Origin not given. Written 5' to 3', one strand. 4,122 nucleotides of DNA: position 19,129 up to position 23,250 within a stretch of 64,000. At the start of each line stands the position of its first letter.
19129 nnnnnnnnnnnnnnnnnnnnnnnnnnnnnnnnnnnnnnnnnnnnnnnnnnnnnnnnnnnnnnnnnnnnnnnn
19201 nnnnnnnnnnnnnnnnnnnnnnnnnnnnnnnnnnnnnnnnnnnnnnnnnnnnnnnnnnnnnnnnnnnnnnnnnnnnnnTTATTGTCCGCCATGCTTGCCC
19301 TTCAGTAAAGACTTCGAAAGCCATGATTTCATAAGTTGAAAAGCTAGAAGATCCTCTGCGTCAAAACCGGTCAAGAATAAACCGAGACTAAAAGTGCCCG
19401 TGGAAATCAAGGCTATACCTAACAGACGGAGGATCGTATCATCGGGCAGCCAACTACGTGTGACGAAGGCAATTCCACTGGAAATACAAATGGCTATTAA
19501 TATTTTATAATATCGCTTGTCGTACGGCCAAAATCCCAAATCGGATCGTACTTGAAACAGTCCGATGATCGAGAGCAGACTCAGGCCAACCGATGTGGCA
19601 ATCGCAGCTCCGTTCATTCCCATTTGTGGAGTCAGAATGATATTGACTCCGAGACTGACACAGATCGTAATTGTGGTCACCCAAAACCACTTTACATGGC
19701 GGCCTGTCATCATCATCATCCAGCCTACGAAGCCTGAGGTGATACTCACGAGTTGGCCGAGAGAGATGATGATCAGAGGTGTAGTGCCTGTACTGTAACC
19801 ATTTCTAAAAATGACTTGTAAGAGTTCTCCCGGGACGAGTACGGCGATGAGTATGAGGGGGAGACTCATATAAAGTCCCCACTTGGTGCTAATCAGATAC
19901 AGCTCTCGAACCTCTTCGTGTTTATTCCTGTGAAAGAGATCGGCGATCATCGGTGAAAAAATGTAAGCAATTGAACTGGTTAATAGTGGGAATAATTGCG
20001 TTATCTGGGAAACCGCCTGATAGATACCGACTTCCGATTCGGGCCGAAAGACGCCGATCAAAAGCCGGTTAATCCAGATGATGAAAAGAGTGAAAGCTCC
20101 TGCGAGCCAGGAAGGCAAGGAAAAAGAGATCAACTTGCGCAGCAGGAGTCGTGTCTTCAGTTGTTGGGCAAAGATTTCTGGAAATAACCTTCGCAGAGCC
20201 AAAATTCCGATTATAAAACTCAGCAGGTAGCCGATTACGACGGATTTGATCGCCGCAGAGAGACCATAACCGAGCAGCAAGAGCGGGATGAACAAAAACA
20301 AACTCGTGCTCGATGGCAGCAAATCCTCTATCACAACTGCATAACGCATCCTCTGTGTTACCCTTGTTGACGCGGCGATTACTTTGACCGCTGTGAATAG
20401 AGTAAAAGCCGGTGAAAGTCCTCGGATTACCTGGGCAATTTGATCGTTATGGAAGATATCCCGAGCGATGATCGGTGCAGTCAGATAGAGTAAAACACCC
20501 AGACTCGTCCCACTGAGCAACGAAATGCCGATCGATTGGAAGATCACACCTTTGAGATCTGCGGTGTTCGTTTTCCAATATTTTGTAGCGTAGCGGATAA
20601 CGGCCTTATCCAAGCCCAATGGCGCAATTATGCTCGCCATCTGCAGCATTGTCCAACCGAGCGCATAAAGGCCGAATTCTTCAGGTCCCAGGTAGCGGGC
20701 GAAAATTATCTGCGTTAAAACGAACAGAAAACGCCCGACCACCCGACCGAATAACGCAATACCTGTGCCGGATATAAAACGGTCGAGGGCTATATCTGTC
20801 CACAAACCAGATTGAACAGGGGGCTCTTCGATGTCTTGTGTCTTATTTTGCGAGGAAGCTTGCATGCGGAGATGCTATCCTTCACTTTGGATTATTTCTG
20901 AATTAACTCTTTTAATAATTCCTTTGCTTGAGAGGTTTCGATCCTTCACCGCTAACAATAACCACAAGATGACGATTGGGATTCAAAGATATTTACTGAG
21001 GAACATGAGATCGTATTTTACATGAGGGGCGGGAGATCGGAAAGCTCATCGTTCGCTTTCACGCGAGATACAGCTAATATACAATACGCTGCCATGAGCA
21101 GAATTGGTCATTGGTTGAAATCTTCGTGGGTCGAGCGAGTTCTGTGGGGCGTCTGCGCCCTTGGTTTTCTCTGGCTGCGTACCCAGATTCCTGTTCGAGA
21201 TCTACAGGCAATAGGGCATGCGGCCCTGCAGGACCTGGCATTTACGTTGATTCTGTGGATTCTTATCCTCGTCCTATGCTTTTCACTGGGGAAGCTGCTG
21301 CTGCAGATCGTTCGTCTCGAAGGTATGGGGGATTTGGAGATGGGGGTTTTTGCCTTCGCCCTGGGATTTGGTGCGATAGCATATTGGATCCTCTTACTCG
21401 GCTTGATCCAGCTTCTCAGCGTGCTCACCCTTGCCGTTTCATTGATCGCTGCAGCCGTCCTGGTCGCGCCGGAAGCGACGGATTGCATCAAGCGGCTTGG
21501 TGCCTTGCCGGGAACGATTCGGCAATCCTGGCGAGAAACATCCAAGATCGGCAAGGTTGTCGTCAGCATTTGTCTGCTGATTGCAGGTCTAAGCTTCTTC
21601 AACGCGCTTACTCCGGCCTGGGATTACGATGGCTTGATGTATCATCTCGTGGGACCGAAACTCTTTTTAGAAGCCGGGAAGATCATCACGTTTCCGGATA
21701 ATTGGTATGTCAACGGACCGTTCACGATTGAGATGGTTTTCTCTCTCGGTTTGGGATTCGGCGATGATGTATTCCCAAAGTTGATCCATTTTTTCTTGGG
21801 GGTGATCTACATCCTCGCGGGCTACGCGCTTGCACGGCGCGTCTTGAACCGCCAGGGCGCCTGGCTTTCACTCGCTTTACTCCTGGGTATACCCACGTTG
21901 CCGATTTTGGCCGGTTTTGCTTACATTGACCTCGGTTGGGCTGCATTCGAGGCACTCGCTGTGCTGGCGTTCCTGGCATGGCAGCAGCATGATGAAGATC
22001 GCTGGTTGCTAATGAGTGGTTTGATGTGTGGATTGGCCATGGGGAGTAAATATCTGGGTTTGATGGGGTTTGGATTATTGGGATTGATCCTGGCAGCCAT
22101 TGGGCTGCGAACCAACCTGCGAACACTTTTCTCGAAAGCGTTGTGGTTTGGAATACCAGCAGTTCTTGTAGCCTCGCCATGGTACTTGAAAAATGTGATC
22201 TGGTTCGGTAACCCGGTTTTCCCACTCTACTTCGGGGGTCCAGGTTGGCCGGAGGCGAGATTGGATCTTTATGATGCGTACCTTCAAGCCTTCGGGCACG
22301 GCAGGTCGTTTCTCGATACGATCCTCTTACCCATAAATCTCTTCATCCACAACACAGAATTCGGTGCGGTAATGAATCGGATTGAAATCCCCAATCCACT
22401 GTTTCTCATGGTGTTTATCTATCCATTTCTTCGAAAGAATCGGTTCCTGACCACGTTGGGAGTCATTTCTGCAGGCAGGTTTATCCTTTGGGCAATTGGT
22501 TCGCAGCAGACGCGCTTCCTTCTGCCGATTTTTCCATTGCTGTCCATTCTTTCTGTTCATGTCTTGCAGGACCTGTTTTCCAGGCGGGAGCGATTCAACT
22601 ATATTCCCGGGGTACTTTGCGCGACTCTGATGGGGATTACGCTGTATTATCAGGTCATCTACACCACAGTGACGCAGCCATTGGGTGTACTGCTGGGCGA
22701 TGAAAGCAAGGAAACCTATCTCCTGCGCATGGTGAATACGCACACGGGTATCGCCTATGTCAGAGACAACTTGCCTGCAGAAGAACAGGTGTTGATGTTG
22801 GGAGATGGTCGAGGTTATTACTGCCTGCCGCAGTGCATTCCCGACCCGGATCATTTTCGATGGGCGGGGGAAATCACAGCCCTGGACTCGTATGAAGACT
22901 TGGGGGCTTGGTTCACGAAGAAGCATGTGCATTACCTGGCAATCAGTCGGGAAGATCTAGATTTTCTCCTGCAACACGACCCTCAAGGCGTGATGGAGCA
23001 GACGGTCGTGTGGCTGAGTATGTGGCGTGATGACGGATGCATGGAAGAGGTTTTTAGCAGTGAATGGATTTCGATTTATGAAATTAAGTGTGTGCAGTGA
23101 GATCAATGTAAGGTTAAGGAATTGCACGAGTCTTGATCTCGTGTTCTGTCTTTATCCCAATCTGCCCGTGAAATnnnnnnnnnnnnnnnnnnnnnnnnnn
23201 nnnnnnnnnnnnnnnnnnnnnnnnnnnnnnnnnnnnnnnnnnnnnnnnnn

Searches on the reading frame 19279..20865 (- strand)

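Call 56: search_protein_families(library=pfam, proteins=[window:19279-20865:-], max_evalue=0.00001)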
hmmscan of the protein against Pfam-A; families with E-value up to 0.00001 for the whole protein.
window:19279-20865:- (528 aa): 2 families
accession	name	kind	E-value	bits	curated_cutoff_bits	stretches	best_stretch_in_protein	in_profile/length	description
PF01943.22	Polysacc_synt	-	3.1e-25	89.6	28.2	1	33-310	4-273/274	Polysaccharide biosynthesis protein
PF13440.11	Polysacc_synt_3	-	8.6e-22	78.2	23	1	54-355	1-286/293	Polysaccharide biosynthesis protein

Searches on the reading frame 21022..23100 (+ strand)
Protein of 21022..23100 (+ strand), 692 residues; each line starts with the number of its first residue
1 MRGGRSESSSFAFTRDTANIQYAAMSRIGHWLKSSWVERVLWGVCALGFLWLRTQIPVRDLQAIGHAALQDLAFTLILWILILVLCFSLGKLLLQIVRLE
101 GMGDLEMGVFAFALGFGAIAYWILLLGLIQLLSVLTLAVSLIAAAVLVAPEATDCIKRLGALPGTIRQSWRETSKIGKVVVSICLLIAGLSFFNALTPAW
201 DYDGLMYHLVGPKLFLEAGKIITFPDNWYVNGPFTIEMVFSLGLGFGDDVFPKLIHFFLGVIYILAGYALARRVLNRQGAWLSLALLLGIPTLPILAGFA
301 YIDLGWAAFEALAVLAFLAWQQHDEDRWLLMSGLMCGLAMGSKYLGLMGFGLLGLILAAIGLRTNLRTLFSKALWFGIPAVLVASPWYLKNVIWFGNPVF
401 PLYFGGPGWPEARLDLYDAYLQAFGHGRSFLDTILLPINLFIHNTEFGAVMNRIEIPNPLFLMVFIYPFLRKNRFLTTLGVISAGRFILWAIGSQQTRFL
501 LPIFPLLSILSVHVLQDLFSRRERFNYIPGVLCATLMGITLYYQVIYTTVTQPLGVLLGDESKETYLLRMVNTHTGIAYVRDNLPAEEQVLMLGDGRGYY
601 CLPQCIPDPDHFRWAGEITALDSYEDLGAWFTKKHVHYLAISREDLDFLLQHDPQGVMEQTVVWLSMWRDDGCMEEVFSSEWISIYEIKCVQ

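Call 56: search_protein_families(library=pfam, proteins=[window:21022-23100:+], max_evalue=0.00001)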
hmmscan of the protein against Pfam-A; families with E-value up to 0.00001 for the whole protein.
window:21022-23100:+ (692 aa): 1 family
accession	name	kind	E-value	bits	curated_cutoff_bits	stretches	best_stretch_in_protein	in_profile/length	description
PF13231.12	PMT_2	-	1.1e-08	35.8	26.1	1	253-387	25-157/160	Dolichyl-phosphate-mannose-protein mannosyltransferase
